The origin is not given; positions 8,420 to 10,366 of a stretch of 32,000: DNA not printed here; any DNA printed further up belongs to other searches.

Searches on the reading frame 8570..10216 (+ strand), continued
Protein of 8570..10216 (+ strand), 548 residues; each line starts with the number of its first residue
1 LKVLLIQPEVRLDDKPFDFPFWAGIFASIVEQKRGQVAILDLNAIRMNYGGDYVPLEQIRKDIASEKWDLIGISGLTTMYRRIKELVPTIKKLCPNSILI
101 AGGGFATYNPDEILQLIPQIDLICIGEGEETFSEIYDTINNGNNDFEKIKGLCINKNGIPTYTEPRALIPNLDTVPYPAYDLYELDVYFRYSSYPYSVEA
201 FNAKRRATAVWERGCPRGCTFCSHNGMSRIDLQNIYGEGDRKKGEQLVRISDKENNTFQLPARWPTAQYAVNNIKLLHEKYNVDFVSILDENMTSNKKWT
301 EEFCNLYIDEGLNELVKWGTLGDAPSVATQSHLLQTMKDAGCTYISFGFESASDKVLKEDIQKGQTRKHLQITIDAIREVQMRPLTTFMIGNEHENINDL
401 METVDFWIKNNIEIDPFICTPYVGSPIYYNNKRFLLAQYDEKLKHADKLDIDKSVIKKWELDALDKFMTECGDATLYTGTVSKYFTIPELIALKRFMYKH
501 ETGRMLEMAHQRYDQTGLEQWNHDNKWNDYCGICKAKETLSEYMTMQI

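Call 48: search_protein_families(library=ncbifam, proteins=[P0241, P0242, P0244, P0246, P0252, P0253, P0255, P0257, P0258, P0265], max_evalue=1e-20)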
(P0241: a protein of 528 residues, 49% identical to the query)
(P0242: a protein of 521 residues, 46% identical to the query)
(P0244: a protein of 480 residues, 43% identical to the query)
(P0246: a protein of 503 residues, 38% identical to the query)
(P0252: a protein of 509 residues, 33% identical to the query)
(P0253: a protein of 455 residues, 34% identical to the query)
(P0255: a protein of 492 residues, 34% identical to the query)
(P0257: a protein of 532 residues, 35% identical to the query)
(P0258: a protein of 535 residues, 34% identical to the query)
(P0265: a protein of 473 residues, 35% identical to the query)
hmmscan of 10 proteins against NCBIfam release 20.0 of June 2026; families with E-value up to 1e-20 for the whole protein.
P0241 (528 aa): 5 families
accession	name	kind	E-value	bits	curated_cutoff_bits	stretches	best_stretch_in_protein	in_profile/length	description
TIGR02026.1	BchE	equivalog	7.9e-45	153.6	481.35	1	20-221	22-215/497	magnesium-protoporphyrin IX monomethyl ester anaerobic oxidative cyclase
TIGR03471.1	HpnJ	equivalog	5.8e-28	98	577.6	1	68-413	75-385/472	hopanoid biosynthesis associated radical SAM protein HpnJ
NF038361.1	rSAM_Sden_1168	equivalog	1.8e-27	96.1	575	1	55-413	133-471/560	Sden_1168 family B12-binding radical SAM P-methyltransferase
NF050148.1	rSAM_ApyD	equivalog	1.2e-26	93.3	750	1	10-419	13-397/645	RiPP biosynthesis radical SAM protein ApyD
NF033712.0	B12_rSAM_KedN5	subfamily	2.8e-21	75.4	700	1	52-220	52-215/624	KedN5 family methylcobalamin-dependent radical SAM C-methyltransferase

P0242 (521 aa): 3 families
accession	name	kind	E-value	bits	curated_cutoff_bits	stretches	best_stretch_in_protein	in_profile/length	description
TIGR02026.1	BchE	equivalog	1.5e-35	123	481.35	1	35-192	63-214/497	magnesium-protoporphyrin IX monomethyl ester anaerobic oxidative cyclase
TIGR04013.1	B12_SAM_MJ_1487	hypoth_equivalog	6.4e-22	77.9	251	0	295-410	252-370/382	TIGR04013 family B12-binding domain/radical SAM domain-containing protein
NF038361.1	rSAM_Sden_1168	equivalog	1.6e-21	76.5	575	0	18-195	127-305/560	Sden_1168 family B12-binding radical SAM P-methyltransferase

P0244 (480 aa): 5 families
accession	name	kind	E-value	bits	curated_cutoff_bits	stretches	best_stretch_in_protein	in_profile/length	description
TIGR02026.1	BchE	equivalog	6e-31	107.8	481.35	1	20-415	22-391/497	magnesium-protoporphyrin IX monomethyl ester anaerobic oxidative cyclase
NF050148.1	rSAM_ApyD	equivalog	5.8e-24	84.4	750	1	1-425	1-406/645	RiPP biosynthesis radical SAM protein ApyD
TIGR03471.1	HpnJ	equivalog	1.3e-22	80.4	577.6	1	84-411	89-387/472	hopanoid biosynthesis associated radical SAM protein HpnJ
TIGR04072.2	rSAM_ladder_B12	equivalog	3e-22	78.9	360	0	206-385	181-344/443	lipid biosynthesis B12-binding/radical SAM protein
NF038361.1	rSAM_Sden_1168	equivalog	6.7e-22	77.7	575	1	47-409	127-471/560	Sden_1168 family B12-binding radical SAM P-methyltransferase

P0246 (503 aa): 1 family
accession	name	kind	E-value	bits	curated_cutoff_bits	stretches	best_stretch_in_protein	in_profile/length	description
TIGR02026.1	BchE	equivalog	6.3e-30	104.5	481.35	1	19-418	21-392/497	magnesium-protoporphyrin IX monomethyl ester anaerobic oxidative cyclase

P0252 (509 aa): 10 families
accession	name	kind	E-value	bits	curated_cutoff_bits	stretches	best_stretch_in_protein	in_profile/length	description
NF050148.1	rSAM_ApyD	equivalog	7.7e-43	146.8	750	1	19-412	23-398/645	RiPP biosynthesis radical SAM protein ApyD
TIGR02026.1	BchE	equivalog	1.1e-37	130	481.35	1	18-414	19-394/497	magnesium-protoporphyrin IX monomethyl ester anaerobic oxidative cyclase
TIGR03471.1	HpnJ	equivalog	3.2e-33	115.3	577.6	1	66-410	69-390/472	hopanoid biosynthesis associated radical SAM protein HpnJ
NF038361.1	rSAM_Sden_1168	equivalog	2.6e-28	98.9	575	1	54-407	133-473/560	Sden_1168 family B12-binding radical SAM P-methyltransferase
TIGR04479.1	bcpD_PhpK_rSAM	subfamily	3.6e-28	98.2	600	1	76-386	122-409/504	PhpK family radical SAM P-methyltransferase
TIGR04072.2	rSAM_ladder_B12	equivalog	1.2e-25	90.1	360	0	206-405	181-370/443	lipid biosynthesis B12-binding/radical SAM protein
TIGR04014.1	B12_SAM_MJ_0865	equivalog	1.6e-25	89.8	360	1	63-404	36-355/434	methyl-coenzyme M reductase glutamine C-methyltransferase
TIGR04013.1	B12_SAM_MJ_1487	hypoth_equivalog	2.3e-24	86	251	1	51-416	29-366/382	TIGR04013 family B12-binding domain/radical SAM domain-containing protein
TIGR03975.1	rSAM_ocin_1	subfamily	3.2e-22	78.8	281.85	1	66-378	129-422/606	RiPP maturation radical SAM C-methyltransferase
TIGR04367.1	HpnR_B12_rSAM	equivalog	1.2e-21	76.9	650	1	18-410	19-376/490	hopanoid C-3 methylase HpnR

P0253 (455 aa): 3 families
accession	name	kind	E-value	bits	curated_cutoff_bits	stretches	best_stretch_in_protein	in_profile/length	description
TIGR03471.1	HpnJ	equivalog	1.1e-24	87.2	577.6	1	48-403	50-394/472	hopanoid biosynthesis associated radical SAM protein HpnJ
NF050148.1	rSAM_ApyD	equivalog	2.7e-22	79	750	1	9-416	12-412/645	RiPP biosynthesis radical SAM protein ApyD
NF038361.1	rSAM_Sden_1168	equivalog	6.9e-21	74.4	575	1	18-372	83-448/560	Sden_1168 family B12-binding radical SAM P-methyltransferase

P0255 (492 aa): 3 families
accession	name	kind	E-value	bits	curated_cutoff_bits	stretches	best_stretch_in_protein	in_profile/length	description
TIGR02026.1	BchE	equivalog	4.8e-34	118.1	481.35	1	22-423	21-392/497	magnesium-protoporphyrin IX monomethyl ester anaerobic oxidative cyclase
NF038361.1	rSAM_Sden_1168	equivalog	3.6e-27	95.1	575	1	105-417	188-472/560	Sden_1168 family B12-binding radical SAM P-methyltransferase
NF050148.1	rSAM_ApyD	equivalog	1.4e-21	76.6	750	0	24-219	26-216/645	RiPP biosynthesis radical SAM protein ApyD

P0257 (532 aa): 0 families

P0258 (535 aa): 5 families
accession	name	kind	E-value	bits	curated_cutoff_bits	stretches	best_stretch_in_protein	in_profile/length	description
NF050148.1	rSAM_ApyD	equivalog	2.7e-37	128.5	750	1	18-379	23-355/645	RiPP biosynthesis radical SAM protein ApyD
TIGR02026.1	BchE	equivalog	4.5e-31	108.3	481.35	1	5-418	4-394/497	magnesium-protoporphyrin IX monomethyl ester anaerobic oxidative cyclase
TIGR03471.1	HpnJ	equivalog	8.9e-25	87.5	577.6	1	74-414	69-390/472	hopanoid biosynthesis associated radical SAM protein HpnJ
TIGR03975.1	rSAM_ocin_1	subfamily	1.4e-23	83.2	281.85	1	33-387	90-427/606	RiPP maturation radical SAM C-methyltransferase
TIGR04072.2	rSAM_ladder_B12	equivalog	9.7e-22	77.2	360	0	212-384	181-343/443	lipid biosynthesis B12-binding/radical SAM protein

P0265 (473 aa): 14 families
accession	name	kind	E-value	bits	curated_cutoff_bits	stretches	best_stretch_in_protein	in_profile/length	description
TIGR03471.1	HpnJ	equivalog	1.7e-49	169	577.6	1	65-395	66-394/472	hopanoid biosynthesis associated radical SAM protein HpnJ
TIGR02026.1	BchE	equivalog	1.8e-49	168.9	481.35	1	20-404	17-403/497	magnesium-protoporphyrin IX monomethyl ester anaerobic oxidative cyclase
TIGR04479.1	bcpD_PhpK_rSAM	subfamily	1.8e-45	155.3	600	1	30-374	77-414/504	PhpK family radical SAM P-methyltransferase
TIGR04014.1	B12_SAM_MJ_0865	equivalog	9.5e-45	153.2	360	1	66-390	37-360/434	methyl-coenzyme M reductase glutamine C-methyltransferase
NF050148.1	rSAM_ApyD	equivalog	4.8e-43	147.5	750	1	23-394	23-399/645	RiPP biosynthesis radical SAM protein ApyD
TIGR04072.2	rSAM_ladder_B12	equivalog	2.4e-41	141.8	360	1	8-370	2-352/443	lipid biosynthesis B12-binding/radical SAM protein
NF038361.1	rSAM_Sden_1168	equivalog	9.4e-41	140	575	1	3-430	60-510/560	Sden_1168 family B12-binding radical SAM P-methyltransferase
TIGR04013.1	B12_SAM_MJ_1487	hypoth_equivalog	1.2e-30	106.6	251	0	83-242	56-194/382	TIGR04013 family B12-binding domain/radical SAM domain-containing protein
TIGR04385.1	B12_rSAM_cofa1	equivalog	1.1e-28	100.6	450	1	19-366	14-363/438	B12 lower ligand biosynthesis radical SAM protein BzaD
TIGR03975.1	rSAM_ocin_1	subfamily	3e-27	95.4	281.85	1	90-357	151-420/606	RiPP maturation radical SAM C-methyltransferase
NF033070.1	rSAM_AprD4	equivalog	3.5e-25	88.8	500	1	166-389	166-391/456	AprD4 family radical SAM diol-dehydratase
TIGR04367.1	HpnR_B12_rSAM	equivalog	5.5e-25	87.8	650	1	22-391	19-376/490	hopanoid C-3 methylase HpnR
TIGR04295.1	B12_rSAM_oligo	hypoth_equivalog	5.6e-22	78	400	1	23-335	23-331/422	TIGR04295 family B12-binding domain-containing radical SAM protein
NF033712.0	B12_rSAM_KedN5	subfamily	1.3e-21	76.5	700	1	39-261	36-257/624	KedN5 family methylcobalamin-dependent radical SAM C-methyltransferase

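Call 49: search_solved_structures(query=A1, max_evalue=1)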
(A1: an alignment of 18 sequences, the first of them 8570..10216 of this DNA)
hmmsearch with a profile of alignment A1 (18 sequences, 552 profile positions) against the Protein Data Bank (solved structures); distinct sequences matched with E-value up to 1: 5.
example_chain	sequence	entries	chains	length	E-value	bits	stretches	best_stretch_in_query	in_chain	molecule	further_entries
9n1b_A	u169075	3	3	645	1.8e-09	40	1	44-222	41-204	Radical SAM protein | Radical SAM enzyme CysS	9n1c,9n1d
7kdx_A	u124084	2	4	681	2.5e-06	29.6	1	68-224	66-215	Methyltransferase TokK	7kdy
9ccb_A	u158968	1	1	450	0.00028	22.8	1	327-406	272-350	Radical SAM core domain-containing protein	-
4bqe_A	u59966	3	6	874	0.0084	17.9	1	60-124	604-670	ALPHA-GLUCAN PHOSPHORYLASE 2,4-GLUCAN PHOSPHORYLASE | ALPHA-GLUCAN PHOSPHORYLASE 2, CYTOSOLIC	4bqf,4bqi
6fd2_B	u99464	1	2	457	0.25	13.1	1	331-427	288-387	Putative apramycin biosynthetic oxidoreductase 4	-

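Call 60: search_protein_families(library=pfam, proteins=[L011:4680-6050:+, L011:3233-4588:+], max_evalue=0.01)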
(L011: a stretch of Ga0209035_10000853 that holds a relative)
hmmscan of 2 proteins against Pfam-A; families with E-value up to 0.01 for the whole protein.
L011:4680-6050:+ (456 aa): 2 families
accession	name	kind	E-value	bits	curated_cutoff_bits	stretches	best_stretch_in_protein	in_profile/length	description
PF12844.13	HTH_19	-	8.5e-06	26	30.2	1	245-295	3-53/64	Helix-turn-helix domain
PF07883.17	Cupin_2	-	0.00063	19.8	27.2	0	168-193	33-58/70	Cupin domain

L011:3233-4588:+ (451 aa): 4 families
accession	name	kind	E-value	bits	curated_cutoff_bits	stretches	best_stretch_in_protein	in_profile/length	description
PF00884.28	Sulfatase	-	3.8e-32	112.2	25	1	4-328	1-299/301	Sulfatase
PF01663.27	Phosphodiest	-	1.2e-14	55.1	23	1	7-234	2-246/342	Type I phosphodiesterase / nucleotide pyrophosphatase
PF16347.10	SGSH_C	-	2.3e-13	51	29.3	1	290-424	12-151/154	N-sulphoglucosamine sulphohydrolase, C-terminal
PF01676.23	Metalloenzyme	-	0.00024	21.2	24.3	1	173-208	167-202/252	Metalloenzyme superfamily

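Call 61: search_protein_families(library=ncbifam, proteins=[L011:4680-6050:+], max_evalue=0.01)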
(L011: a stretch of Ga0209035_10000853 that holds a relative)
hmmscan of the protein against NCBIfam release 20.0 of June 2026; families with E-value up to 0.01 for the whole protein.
L011:4680-6050:+ (456 aa): 3 families
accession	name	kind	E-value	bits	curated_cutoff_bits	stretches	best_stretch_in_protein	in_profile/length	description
NF041951.1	phage_RstR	subfamily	2.8e-05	24.3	80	1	246-308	7-69/108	RstR family transcriptional repressor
NF047948.1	male_kill_WMK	equivalog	4.5e-05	23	300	1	256-325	20-87/300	WO male-killing family protein Wmk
NF003158.0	PRK04132.1-3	equivalog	0.0061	13.7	1750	1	242-301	406-464/1437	replication factor C small subunit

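Call 62: search_solved_structures(query=L011:4680-6050:+, max_evalue=0.01)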
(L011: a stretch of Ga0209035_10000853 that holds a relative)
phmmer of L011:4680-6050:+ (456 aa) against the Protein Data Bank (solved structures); distinct sequences matched with E-value up to 0.01: 7.
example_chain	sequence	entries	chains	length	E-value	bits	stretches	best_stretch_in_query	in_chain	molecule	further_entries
6b9s_A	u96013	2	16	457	7.8e-199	664.1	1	10-456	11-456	Methylphosphonate synthase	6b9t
6b9r_A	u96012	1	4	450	7.2e-80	272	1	22-450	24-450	Hydroxyethylphosphonate dioxygenase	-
5u55_A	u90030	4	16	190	3e-08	36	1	77-209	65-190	(S)-2-hydroxypropylphosphonic acid epoxidase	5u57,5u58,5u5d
1zz6_A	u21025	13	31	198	2.5e-06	29.6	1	104-203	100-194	Hydroxypropylphosphonic Acid Epoxidase | Hydroxyprophylphosphonic Acid Epoxidase | EPOXIDASE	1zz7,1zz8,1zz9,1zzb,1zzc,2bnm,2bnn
4j1x_A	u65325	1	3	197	2.6e-06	29.6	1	104-203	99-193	Epoxidase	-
3g7d_A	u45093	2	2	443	0.0065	18.4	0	87-423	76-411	PhpD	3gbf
4yar_A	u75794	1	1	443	0.0069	18.3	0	87-424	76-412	2-hydroxyethylphosphonate dioxygenase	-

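Call 75: predict_structure(alignment_id=A1)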
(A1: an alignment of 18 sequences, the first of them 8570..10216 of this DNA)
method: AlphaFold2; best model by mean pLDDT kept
length: 548 residues; sequences in the alignment: 18
mean_pLDDT: 75.9   pTM: 0.71
mean pLDDT of the five models: 75.9, 75.2, 74.3, 72.4, 68.6
residues with pLDDT >= 90: 123; 70-90: 255; 50-70: 105; < 50: 65
segments of 3 or more residues with pLDDT < 50: 14-16, 175-177, 179-193, 212-227, 257-261, 324-327, 474-481
pLDDT, mean of each block of 10 residues (from residue 1): 88 51 78 91 80 89 94 81 92 95 76 91 78 90 88 87 69 49 37 61 68 40 44 65 70 55 69 80 76 77 95 91 58 90 79 74 70 89 77 79 88 66 54 79 84 91 85 47 68 81 89 85 89 86 73
secondary structure, 60 per line:
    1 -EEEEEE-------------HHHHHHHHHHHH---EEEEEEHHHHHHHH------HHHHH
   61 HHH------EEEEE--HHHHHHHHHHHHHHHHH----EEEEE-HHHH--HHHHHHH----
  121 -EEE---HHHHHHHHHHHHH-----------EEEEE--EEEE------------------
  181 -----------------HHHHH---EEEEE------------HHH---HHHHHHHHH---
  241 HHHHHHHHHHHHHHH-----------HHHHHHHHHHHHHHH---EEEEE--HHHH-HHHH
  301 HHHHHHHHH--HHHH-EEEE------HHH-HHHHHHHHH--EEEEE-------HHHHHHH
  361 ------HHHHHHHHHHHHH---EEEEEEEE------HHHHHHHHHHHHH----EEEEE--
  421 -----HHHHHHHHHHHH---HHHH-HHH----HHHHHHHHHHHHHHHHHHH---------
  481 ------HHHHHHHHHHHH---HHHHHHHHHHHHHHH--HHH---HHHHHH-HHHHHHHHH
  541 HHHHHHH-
elements in order: E2-7 H21-32 E36-41 H42-49 H56-63 E70-74 H77-93 E98-102 H104-107 H110-116 E122-124 H128-140 E152-156 E159-162 H198-202 E206-210 H229-237 H241-255 H267-281 E285-289 H292-295 H297-309 H312-315 E317-320 H331-339 E342-346 H354-360 H367-379 E383-390 H397-409 E414-418 H426-437 H441-444 H453-471 H487-498 H502-516 H525-530 H532-547

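Call 77: fold_search(model_id=the predicted structure, library=pdb)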
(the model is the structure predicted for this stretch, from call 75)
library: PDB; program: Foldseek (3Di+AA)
matches with E <= 10: 1599; with E <= 0.001: 50
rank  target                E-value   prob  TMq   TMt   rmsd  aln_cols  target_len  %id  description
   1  6wtf_A                6.4e-16  1.00  0.55  0.56  11.8       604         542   14  Structure of radical S-adenosylmethionine methyltransferase, TsrM, from Kitasatospora setae with tryptophan substrate  (released 2020-12-23)
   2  6wtf_B                1.9e-15  1.00  0.55  0.56  11.2       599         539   14  Structure of radical S-adenosylmethionine methyltransferase, TsrM, from Kitasatospora setae with tryptophan substrate  (released 2020-12-23)
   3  6wte_A                2.9e-15  1.00  0.54  0.52   8.5       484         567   15  Structure of radical S-adenosylmethionine methyltransferase, TsrM, from Kitasatospora setae with cobalamin and [4Fe-4S (released 2020-12-23)
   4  6wte_B                8.7e-15  1.00  0.56  0.57   9.5       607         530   13  Structure of radical S-adenosylmethionine methyltransferase, TsrM, from Kitasatospora setae with cobalamin and [4Fe-4S (released 2020-12-23)
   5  6fd2_A                1.2e-13  1.00  0.56  0.67   7.6       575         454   13  Radical SAM 1,2-diol dehydratase AprD4 in complex with its substrate paromamine (released 2018-01-17)
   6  5ul4                  1.8e-13  1.00  0.55  0.42  12.1       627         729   14  Structure of Cobalamin-dependent S-adenosylmethionine radical enzyme OxsB with aqua-cobalamin and S-adenosylmethionine b (released 2017-04-19)
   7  7kdx_B                2.7e-13  1.00  0.53  0.44  14.1       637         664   14  Crystal structure of Streptomyces tokunonesis TokK with hydroxycobalamin, 5'-deoxyadenosine, and methionine (released 2022-01-12)
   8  5ul3                  3.6e-13  1.00  0.55  0.43  12.0       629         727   14  Structure of Cobalamin-dependent S-adenosylmethionine radical enzyme OxsB with aqua-cobalamin bound (released 2017-04-19)
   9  6fd2_B                5.6e-13  1.00  0.52  0.62   8.8       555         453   13  Radical SAM 1,2-diol dehydratase AprD4 in complex with its substrate paromamine (released 2018-01-17)
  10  9ccb                  8.7e-13  1.00  0.50  0.63  12.0       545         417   12  X-ray crystal structure of methyl-coenzyme M reductase glutamine methylase (MgmA) from Methanothermobacter marburgensis  (released 2025-01-01)
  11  7kdy_B                1.8e-12  1.00  0.53  0.45   5.8       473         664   16  Crystal structure of Streptomyces tokunonesis TokK with hydroxycobalamin, 5'-deoxyadenosine, methionine, and (2R)-pant (released 2022-01-12)
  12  9n1d                  1.8e-12  1.00  0.52  0.46  13.1       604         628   14  Crystal structure of CysS from Corallococcus sp. CA054B with 5'-deoxyadenosine and methionine bound (released 2026-01-28)
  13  7kdy_A                2.5e-12  1.00  0.54  0.45   6.0       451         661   15  Crystal structure of Streptomyces tokunonesis TokK with hydroxycobalamin, 5'-deoxyadenosine, methionine, and (2R)-pant (released 2022-01-12)
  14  9n1b                  3.3e-12  1.00  0.53  0.47  14.5       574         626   14  Crystal structure of CysS from Corallococcus sp. CA054B with 5'-deoxyadenosine, methionine, and pantetheinylated 3-metho (released 2026-01-28)
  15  9n1c                  3.5e-12  1.00  0.49  0.44  13.7       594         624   13  Crystal structure of CysS from Corallococcus sp. CA054B with 5'-deoxyadenosine, methionine, and pantetheinylated 3-ethox (released 2026-01-28)
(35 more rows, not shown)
